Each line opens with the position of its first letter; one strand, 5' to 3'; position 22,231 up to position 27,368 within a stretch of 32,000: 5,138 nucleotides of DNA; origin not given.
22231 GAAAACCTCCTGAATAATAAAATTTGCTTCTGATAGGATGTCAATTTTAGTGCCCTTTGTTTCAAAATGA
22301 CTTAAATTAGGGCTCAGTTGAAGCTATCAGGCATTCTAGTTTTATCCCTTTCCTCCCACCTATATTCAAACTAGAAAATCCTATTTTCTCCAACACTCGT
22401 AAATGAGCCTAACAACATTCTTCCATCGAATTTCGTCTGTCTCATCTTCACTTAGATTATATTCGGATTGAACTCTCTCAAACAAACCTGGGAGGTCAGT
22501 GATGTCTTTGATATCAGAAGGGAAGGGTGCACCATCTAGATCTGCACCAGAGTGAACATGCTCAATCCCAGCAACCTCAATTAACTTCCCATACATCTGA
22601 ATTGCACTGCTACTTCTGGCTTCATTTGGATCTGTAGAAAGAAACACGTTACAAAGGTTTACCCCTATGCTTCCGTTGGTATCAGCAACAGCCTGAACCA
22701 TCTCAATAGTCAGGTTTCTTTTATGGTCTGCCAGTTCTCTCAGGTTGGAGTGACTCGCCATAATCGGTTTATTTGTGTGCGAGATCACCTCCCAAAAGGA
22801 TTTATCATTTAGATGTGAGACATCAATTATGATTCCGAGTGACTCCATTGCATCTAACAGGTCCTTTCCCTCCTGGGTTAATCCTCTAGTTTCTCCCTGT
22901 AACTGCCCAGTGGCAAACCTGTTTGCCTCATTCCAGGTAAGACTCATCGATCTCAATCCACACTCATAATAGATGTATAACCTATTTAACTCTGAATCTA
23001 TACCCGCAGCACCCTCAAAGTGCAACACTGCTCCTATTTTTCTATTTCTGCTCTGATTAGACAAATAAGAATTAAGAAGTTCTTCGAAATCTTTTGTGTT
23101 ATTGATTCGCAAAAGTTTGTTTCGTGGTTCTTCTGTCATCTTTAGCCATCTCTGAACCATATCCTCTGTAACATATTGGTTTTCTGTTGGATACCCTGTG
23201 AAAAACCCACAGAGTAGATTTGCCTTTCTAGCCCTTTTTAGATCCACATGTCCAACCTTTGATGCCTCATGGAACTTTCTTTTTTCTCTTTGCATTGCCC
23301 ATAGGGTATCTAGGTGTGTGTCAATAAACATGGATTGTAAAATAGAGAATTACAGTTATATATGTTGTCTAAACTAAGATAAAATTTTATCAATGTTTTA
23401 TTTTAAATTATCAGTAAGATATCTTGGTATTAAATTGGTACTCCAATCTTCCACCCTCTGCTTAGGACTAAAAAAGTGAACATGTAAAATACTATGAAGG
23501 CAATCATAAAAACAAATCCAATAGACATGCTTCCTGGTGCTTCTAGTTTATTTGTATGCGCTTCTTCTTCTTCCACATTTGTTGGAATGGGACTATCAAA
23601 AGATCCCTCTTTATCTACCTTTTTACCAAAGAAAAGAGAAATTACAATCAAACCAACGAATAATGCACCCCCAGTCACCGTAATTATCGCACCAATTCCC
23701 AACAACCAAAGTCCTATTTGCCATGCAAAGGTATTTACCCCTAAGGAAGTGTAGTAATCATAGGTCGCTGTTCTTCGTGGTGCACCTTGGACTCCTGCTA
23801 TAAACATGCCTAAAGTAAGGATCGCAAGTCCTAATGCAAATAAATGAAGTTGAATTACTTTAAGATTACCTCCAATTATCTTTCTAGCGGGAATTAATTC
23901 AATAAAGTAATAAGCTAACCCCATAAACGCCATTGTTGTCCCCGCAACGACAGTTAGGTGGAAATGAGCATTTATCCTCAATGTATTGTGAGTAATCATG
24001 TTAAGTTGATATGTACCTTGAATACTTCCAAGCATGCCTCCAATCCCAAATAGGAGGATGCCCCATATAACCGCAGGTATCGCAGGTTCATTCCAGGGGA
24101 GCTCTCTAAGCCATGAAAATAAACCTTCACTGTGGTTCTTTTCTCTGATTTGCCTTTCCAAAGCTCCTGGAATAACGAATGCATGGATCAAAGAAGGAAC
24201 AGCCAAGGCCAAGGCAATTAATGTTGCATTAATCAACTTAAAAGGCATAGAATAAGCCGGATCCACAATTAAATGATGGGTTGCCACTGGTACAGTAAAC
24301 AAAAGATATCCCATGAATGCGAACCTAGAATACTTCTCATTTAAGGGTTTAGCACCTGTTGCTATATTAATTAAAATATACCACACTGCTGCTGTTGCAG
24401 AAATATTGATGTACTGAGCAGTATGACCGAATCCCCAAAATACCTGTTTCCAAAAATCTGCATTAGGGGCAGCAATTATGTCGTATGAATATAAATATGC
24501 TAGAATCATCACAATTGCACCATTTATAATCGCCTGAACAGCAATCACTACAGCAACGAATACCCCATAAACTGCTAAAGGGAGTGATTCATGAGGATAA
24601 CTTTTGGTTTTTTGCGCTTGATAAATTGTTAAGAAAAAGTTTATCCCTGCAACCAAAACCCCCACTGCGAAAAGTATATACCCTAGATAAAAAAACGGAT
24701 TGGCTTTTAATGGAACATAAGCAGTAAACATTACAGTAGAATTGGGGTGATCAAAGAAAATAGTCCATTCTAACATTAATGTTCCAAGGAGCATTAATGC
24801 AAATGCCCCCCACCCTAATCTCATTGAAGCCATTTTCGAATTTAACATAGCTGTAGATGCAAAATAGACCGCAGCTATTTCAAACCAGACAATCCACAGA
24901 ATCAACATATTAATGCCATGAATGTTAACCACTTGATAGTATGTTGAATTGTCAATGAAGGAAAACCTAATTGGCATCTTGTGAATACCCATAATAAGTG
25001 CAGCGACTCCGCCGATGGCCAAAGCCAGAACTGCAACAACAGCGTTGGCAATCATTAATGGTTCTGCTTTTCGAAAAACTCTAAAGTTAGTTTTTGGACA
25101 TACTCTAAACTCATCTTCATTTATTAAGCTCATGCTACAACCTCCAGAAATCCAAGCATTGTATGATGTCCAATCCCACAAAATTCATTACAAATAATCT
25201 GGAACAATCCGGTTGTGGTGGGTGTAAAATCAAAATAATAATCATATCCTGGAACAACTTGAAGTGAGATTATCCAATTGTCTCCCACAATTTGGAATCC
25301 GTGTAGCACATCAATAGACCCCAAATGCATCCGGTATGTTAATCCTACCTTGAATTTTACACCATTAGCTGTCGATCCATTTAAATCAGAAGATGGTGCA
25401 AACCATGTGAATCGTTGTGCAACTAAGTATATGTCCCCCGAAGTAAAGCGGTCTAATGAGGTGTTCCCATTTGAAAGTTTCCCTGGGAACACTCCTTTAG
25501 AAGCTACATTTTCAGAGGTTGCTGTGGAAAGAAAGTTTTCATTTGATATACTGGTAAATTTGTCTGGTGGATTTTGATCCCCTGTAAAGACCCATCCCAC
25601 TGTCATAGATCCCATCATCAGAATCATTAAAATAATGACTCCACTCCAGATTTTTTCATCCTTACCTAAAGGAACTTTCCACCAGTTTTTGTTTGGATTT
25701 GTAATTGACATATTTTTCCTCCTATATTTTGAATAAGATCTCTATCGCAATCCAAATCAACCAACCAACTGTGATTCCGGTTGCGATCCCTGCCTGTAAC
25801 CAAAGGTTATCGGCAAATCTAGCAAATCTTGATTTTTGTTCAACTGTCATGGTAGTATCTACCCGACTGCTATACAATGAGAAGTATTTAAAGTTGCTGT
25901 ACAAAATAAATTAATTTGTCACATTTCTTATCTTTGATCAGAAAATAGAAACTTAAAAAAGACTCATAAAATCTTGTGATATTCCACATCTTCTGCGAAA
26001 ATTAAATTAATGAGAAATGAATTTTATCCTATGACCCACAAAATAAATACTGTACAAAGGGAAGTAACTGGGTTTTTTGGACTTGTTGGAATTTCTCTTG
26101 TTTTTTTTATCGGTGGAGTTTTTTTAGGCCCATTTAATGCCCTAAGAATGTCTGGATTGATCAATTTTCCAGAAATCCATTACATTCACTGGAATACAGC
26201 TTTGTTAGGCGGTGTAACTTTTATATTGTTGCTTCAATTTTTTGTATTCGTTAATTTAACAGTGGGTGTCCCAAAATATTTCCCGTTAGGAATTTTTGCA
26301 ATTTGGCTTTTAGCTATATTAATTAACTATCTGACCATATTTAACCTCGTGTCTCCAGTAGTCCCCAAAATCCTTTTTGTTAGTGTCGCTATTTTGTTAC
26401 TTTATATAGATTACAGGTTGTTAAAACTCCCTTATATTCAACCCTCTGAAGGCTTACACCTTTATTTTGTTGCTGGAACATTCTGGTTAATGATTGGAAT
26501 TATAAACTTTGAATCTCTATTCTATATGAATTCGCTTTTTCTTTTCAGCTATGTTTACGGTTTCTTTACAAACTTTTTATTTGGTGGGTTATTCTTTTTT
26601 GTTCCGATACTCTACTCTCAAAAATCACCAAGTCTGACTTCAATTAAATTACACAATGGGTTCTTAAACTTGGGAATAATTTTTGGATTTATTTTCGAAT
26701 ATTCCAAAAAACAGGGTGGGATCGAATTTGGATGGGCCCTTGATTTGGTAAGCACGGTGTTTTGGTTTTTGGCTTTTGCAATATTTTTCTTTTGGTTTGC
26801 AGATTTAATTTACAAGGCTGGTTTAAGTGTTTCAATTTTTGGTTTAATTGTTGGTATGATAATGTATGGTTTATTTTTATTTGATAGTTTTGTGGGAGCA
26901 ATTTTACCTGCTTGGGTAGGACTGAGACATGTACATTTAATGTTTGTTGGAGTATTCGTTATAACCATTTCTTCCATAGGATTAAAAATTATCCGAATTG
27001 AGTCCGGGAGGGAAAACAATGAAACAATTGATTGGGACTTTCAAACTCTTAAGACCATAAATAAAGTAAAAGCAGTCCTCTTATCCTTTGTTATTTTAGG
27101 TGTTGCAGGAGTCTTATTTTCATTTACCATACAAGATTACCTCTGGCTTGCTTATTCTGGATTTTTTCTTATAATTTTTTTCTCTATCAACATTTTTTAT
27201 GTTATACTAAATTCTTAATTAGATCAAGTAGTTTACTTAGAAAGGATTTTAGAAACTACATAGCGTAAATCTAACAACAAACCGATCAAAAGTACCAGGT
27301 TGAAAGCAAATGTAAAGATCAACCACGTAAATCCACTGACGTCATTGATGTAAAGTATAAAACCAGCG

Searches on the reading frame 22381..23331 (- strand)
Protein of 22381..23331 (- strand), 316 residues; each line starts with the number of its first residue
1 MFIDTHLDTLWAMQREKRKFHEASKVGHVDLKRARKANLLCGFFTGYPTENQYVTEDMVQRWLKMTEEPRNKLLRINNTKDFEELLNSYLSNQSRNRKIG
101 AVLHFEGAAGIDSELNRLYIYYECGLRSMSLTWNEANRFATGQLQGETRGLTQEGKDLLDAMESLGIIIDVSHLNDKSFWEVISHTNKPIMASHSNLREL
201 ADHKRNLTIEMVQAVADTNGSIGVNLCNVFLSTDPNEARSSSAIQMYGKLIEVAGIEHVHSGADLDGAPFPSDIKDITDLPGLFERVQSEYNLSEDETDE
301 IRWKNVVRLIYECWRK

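Call 24: search_protein_families(library=pfam, proteins=[window:22381-23331:-], max_evalue=0.01)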
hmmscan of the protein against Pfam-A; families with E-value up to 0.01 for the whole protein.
window:22381-23331:- (316 aa): 1 family
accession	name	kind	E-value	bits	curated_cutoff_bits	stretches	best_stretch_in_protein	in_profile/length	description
PF01244.27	Peptidase_M19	-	1.4e-69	235.1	26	1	2-310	8-317/319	Membrane dipeptidase (Peptidase family M19)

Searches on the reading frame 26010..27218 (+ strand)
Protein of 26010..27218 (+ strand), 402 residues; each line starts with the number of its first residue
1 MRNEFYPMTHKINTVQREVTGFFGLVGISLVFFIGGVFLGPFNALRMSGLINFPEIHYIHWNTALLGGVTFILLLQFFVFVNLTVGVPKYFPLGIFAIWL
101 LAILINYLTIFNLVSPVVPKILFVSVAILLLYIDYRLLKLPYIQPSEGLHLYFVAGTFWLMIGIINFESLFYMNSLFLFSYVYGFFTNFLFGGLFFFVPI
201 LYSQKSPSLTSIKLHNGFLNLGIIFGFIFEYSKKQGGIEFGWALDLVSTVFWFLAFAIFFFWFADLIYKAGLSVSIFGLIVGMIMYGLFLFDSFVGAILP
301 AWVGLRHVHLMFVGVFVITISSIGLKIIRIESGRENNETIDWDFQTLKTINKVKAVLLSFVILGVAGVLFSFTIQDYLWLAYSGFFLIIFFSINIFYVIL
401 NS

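Call 7: search_protein_families(library=pfam, proteins=[window:26010-27218:+], max_evalue=0.1)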
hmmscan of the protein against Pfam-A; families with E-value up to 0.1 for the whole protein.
window:26010-27218:+ (402 aa): 1 family
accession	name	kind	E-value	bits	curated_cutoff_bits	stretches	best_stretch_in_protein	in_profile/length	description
PF02605.20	PsaL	-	0.014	15.5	25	1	267-375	33-145/150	Photosystem I reaction centre subunit XI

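Call 8: search_protein_families(library=ncbifam, proteins=[window:26010-27218:+], max_evalue=0.1)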
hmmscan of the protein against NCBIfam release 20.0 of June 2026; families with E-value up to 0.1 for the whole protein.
window:26010-27218:+ (402 aa): 0 families

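Call 78: find_homologous_proteins(query=window:26010-27218:+, max_evalue=0.00001)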
Query window:26010-27218:+ (402 aa): 3 proteins with E <= 0.00001 among 8000 candidates. Only proteins of 221 to 704 residues were searched: fused or split forms outside these lengths cannot appear, so this answer is no evidence that the protein stands alone or is whole; lengths 'longer' or 'shorter' looks for them.
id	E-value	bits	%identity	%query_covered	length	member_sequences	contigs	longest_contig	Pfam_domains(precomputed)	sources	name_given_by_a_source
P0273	1.7e-245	833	100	98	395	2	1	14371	-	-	-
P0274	1.4e-106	375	52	92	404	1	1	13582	-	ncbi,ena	-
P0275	1.8e-41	161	34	91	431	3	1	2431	-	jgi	jgi:hypothetical protein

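Call 79: search_protein_families(library=pfam, proteins=[P0273, P0274, P0275], max_evalue=10)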
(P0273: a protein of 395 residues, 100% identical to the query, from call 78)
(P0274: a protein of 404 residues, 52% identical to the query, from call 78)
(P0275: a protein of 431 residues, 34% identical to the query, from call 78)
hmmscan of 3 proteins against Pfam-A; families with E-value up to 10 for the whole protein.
P0273 (395 aa): 2 families
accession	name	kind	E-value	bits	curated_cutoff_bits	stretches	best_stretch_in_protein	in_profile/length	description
PF02605.20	PsaL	-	0.014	15.5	25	1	260-368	33-145/150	Photosystem I reaction centre subunit XI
PF15062.11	ARL6IP6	-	0.43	11.2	27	1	254-293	16-55/86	Haemopoietic lineage transmembrane helix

P0274 (404 aa): 0 families

P0275 (431 aa): 0 families

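Call 86: predict_structure(alignment_id=A2)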
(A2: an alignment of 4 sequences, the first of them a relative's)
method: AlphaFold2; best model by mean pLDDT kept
length: 395 residues; sequences in the alignment: 4
mean_pLDDT: 69.9   pTM: 0.66
mean pLDDT of the five models: 69.9, 66.7, 57.3, 55.3, 52.8
residues with pLDDT >= 90: 2; 70-90: 226; 50-70: 131; < 50: 36
segments of 3 or more residues with pLDDT < 50: 1-15, 325-341
pLDDT, mean of each block of 10 residues (from residue 1): 33 50 67 75 70 56 71 70 69 74 70 80 80 66 79 81 60 76 78 74 85 87 78 73 85 81 65 71 70 64 60 59 50 44 65 79 77 85 78 60
secondary structure, 60 per line:
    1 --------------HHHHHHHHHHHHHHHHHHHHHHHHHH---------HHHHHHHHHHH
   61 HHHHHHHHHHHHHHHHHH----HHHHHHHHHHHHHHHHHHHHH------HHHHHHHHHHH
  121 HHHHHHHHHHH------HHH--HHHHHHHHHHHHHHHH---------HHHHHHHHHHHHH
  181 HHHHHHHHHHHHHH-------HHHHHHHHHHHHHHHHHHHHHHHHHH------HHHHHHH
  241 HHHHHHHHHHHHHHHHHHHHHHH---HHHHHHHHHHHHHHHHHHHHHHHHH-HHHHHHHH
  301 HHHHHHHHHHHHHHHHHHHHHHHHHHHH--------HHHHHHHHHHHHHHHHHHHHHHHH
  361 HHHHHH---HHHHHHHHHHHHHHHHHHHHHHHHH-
elements in order: H15-40 H50-78 H83-103 H110-131 H143-158 H168-194 H202-227 H234-263 H267-291 H293-328 H337-366 H370-394

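Call 93: fold_search(model_id=the predicted structure, library=pdb)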
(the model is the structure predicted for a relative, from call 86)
No match with E <= 0.001 here; weaker rows may still be real.
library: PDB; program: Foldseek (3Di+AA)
matches with E <= 10: 234; with E <= 0.001: 0
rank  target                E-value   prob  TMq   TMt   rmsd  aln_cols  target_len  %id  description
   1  3o0r_B                2.3e-02  1.00  0.56  0.51   7.6       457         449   14  Crystal structure of nitric oxide reductase from Pseudomonas aeruginosa in complex with antibody fragment (released 2010-12-29)
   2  4xyd_A                1.4e-01  1.00  0.58  0.53   7.1       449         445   14  Nitric oxide reductase from Roseobacter denitrificans (RdNOR) (released 2016-05-25)
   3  6xkw_n                1.8e-01  1.00  0.59  0.51   7.0       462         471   13  R. capsulatus CIII2CIV bipartite super-complex (SC-2A) with CcoH/cy (released 2020-12-30)
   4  6ids                  5.2e-01  0.15  0.18  0.16  19.5       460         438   13  Crystal structure of Vibrio cholerae MATE transporter VcmN D35N mutant (released 2019-01-16)
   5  9g6b_A                9.6e-01  0.96  0.58  0.51   6.9       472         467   12  cbb3-2 NOH complex (released 2026-01-28)
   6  3mk7_A                1.0e+00  0.94  0.56  0.49   7.3       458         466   13  The structure of CBB3 cytochrome oxidase (released 2010-08-04)
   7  7qoa_B                1.4e+00  0.08  0.17  0.16  20.6       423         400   16  Structure of CodB, a cytosine transporter in an outward-facing conformation (released 2022-07-13)
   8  7wnq_A                1.4e+00  0.21  0.26  0.27  19.1       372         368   13  Cryo-EM structure of AtSLAC1 S59A mutant (released 2022-04-13)
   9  1ehk_A                1.5e+00  0.60  0.45  0.36  15.7       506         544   11  CRYSTAL STRUCTURE OF THE ABERRANT BA3-CYTOCHROME-C OXIDASE FROM THERMUS THERMOPHILUS (released 2001-02-22)
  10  3mk7_G                1.6e+00  0.89  0.56  0.49   7.3       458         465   12  The structure of CBB3 cytochrome oxidase (released 2010-08-04)
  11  3s8f_A                1.6e+00  0.84  0.53  0.41   8.8       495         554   12  1.8 A structure of ba3 cytochrome c oxidase from Thermus thermophilus in lipid environment (released 2011-08-03)
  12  6l1x                  1.6e+00  0.20  0.29  0.19  16.4       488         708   11  Quinol-dependent nitric oxide reductase (qNOR) from Neisseria meningitidis in the monomeric oxidized state with zinc com (released 2020-04-01)
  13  6z70_A                1.6e+00  0.07  0.15  0.14  19.1       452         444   10  Structure of the MATE family multidrug resistance transporter Aq_128 from Aquifex aeolicus in the outward-facing state (released 2021-12-01)
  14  7deg_A                1.6e+00  0.15  0.23  0.19  12.2       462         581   12  Cryo-EM structure of a heme-copper terminal oxidase dimer provides insights into its catalytic mechanism (released 2021-08-04)
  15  8zgo                  1.6e+00  0.72  0.53  0.32   8.8       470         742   14  CryoEM structure of monomeric quinol dependent nitric oxide reductase from Neisseria meningitidis (released 2025-05-14)
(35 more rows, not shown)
